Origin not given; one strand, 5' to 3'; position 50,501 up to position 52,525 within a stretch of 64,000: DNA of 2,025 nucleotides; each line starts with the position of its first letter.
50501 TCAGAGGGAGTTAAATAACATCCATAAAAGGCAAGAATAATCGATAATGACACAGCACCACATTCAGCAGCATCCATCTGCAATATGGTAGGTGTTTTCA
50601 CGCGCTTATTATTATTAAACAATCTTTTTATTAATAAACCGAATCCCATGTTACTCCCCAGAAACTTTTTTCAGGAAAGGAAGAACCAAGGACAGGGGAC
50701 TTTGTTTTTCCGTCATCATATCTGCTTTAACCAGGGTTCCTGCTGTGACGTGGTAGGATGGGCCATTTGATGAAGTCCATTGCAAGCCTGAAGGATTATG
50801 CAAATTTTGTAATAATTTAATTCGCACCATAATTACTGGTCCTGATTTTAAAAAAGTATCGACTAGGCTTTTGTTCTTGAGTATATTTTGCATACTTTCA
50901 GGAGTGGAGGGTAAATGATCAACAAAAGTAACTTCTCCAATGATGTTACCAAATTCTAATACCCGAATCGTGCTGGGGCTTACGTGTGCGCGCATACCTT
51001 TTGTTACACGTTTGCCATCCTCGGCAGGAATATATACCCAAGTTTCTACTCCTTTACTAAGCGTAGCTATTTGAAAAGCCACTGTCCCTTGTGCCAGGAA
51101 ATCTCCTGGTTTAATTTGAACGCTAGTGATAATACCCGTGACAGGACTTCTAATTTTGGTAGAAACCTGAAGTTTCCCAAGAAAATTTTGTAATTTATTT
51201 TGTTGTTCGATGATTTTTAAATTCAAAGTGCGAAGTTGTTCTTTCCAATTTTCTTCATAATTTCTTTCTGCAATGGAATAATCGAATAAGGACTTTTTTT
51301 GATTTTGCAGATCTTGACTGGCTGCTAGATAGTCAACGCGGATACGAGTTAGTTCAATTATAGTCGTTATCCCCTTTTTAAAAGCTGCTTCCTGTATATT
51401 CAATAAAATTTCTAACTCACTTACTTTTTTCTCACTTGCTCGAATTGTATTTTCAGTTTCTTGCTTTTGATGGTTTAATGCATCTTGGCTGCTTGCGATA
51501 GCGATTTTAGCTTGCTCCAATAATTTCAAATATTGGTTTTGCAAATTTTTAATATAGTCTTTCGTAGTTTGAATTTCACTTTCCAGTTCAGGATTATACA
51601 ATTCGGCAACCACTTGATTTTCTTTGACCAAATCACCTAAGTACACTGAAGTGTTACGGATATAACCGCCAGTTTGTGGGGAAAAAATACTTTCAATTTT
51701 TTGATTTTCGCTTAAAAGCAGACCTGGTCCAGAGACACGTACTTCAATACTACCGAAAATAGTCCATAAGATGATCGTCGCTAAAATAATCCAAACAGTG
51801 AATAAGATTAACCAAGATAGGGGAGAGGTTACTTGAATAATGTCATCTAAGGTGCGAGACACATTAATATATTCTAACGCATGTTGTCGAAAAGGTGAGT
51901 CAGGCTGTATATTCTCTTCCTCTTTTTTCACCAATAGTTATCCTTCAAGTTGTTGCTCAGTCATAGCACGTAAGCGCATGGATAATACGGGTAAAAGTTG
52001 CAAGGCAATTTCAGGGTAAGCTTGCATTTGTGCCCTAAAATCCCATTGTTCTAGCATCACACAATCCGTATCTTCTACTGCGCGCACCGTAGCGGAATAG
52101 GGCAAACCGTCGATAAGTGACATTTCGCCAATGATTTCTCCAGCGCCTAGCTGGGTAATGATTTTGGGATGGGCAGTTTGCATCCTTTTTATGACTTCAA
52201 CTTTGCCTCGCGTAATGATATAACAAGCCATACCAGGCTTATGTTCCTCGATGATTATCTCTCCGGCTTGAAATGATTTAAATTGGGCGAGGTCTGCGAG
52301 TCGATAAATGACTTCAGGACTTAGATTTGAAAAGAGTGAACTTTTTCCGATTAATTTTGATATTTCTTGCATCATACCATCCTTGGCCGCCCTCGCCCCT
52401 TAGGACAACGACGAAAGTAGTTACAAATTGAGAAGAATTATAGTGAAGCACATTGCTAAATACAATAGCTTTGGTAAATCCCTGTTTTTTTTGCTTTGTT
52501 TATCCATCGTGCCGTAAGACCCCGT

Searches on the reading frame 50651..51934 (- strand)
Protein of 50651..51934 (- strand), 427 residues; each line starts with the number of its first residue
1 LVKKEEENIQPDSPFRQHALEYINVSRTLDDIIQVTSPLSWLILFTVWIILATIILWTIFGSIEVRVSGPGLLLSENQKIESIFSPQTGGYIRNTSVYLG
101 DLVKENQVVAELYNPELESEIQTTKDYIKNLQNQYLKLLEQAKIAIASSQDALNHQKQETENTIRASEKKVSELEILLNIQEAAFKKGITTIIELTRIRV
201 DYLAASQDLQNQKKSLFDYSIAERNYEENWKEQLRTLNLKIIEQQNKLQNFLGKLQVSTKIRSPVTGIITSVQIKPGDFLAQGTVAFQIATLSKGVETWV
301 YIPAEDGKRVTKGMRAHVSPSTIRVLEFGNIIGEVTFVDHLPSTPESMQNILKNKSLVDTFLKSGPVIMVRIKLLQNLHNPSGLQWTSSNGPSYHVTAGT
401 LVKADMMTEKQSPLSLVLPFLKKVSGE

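Call 6: search_protein_families(library=pfam, proteins=[window:50651-51934:-], max_evalue=0.1)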
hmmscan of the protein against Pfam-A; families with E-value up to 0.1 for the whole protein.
window:50651-51934:- (427 aa): 4 families
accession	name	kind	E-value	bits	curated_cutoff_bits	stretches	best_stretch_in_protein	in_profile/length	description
PF16576.10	HlyD_D23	-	1.6e-13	50.9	30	2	194-323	55-172/214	Barrel-sandwich domain of CusB or HlyD membrane-fusion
PF13437.12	HlyD_3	-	5.4e-11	43.6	22.2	1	260-344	1-79/106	HlyD family secretion protein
PF00364.28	Biotin_lipoyl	-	0.00014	22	22.1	0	258-288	42-72/73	Biotin-requiring enzyme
PF02321.23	OEP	-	0.0098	16.2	22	1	112-215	74-174/187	Outer membrane efflux protein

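Call 7: search_protein_families(library=ncbifam, proteins=[window:50651-51934:-], max_evalue=0.1)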
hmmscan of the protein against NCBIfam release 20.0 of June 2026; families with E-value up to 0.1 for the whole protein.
window:50651-51934:- (427 aa): 13 families
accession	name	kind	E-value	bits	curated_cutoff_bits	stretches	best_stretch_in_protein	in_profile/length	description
TIGR03794.1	NHLM_micro_HlyD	equivalog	1.6e-73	248.1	156.2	1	28-423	7-421/421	NHLP bacteriocin system secretion protein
TIGR01843.1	type_I_hlyD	subfamily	5e-15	55.4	208.65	2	38-177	2-140/422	HlyD family type I secretion periplasmic adaptor subunit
TIGR00999.1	8a0102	subfamily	3.4e-13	49.3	319.3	1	211-321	44-154/271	CzcB/NccB family metal efflux transporter periplasmic adaptor subunit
TIGR00998.1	8a0101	subfamily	9.4e-12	44.5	390.8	1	82-291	44-237/334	EmrA/EmrK family multidrug efflux transporter periplasmic adaptor subunit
TIGR01730.1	RND_mfp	subfamily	2.6e-11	43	94.9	2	213-374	90-246/322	efflux RND transporter periplasmic adaptor subunit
TIGR02971.1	heterocyst_DevB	subfamily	9.4e-09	35.1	129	1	80-322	13-266/327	ABC exporter membrane fusion protein, DevB family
NF002939.0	PRK03598.1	equivalog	5.4e-05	22.5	393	1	72-319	34-264/332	secretion protein HlyD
NF007850.1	PRK10559.1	equivalog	0.003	16.7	400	1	171-320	62-208/303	p-hydroxybenzoic acid efflux pump subunit AaeA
NF006079.0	PRK08225.1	equivalog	0.011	15.8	95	0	260-289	40-69/70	acetyl-CoA carboxylase biotin carboxyl carrier protein subunit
TIGR00239.1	2oxo_dh_E1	equivalog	0.011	13.7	770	1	100-223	470-594/931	2-oxoglutarate dehydrogenase E1 component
NF008814.0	PRK11854.1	equivalog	0.02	13.3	722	0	257-292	42-77/637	pyruvate dehydrogenase complex dihydrolipoyllysine-residue acetyltransferase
NF007785.0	PRK10476.1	equivalog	0.046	12.5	376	1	258-289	208-239/347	multidrug transporter subunit MdtN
NF004547.1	PRK05889.1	equivalog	0.057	13.6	75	0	69-111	27-69/71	biotin/lipoyl-binding carrier protein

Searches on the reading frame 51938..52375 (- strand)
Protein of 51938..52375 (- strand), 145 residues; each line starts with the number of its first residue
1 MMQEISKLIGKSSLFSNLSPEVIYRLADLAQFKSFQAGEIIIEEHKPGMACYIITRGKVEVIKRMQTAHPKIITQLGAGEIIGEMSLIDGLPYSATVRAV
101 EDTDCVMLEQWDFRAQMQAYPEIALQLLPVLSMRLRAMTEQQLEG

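Call 6: search_protein_families(library=pfam, proteins=[window:51938-52375:-], max_evalue=0.1)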
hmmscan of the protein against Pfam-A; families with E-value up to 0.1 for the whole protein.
window:51938-52375:- (145 aa): 1 family
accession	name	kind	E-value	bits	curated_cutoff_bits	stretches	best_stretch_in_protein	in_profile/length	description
PF00027.35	cNMP_binding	-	2e-21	76.2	27.5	1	33-119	2-88/89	Cyclic nucleotide-binding domain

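Call 7: search_protein_families(library=ncbifam, proteins=[window:51938-52375:-], max_evalue=0.1)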
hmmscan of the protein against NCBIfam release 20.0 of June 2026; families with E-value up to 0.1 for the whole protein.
window:51938-52375:- (145 aa): 6 families
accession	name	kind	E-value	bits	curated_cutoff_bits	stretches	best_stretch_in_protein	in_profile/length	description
TIGR03896.1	cyc_nuc_ocin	subfamily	8.1e-12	45.1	161.05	1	15-137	146-272/317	bacteriocin-type transport-associated protein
NF058543.1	ActPatMycb56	equivalog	1.1e-11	44.2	460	1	14-138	3-125/317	acetyltransferase Pat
NF008732.0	PRK11753.1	equivalog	2.6e-10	40.1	266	1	23-141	16-135/214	cAMP-activated global transcriptional regulator CRP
NF041163.2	encap_f2b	equivalog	1.8e-09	37.2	400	1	14-129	78-195/450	family 2B encapsulin nanocompartment shell protein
NF007707.0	PRK10402.1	subfamily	2.2e-09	37.3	180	1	26-119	27-120/226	transcriptional regulator YeiL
NF006901.0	PRK09392.1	equivalog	0.00015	21.2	211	1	9-134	9-133/236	transcriptional activator FtrB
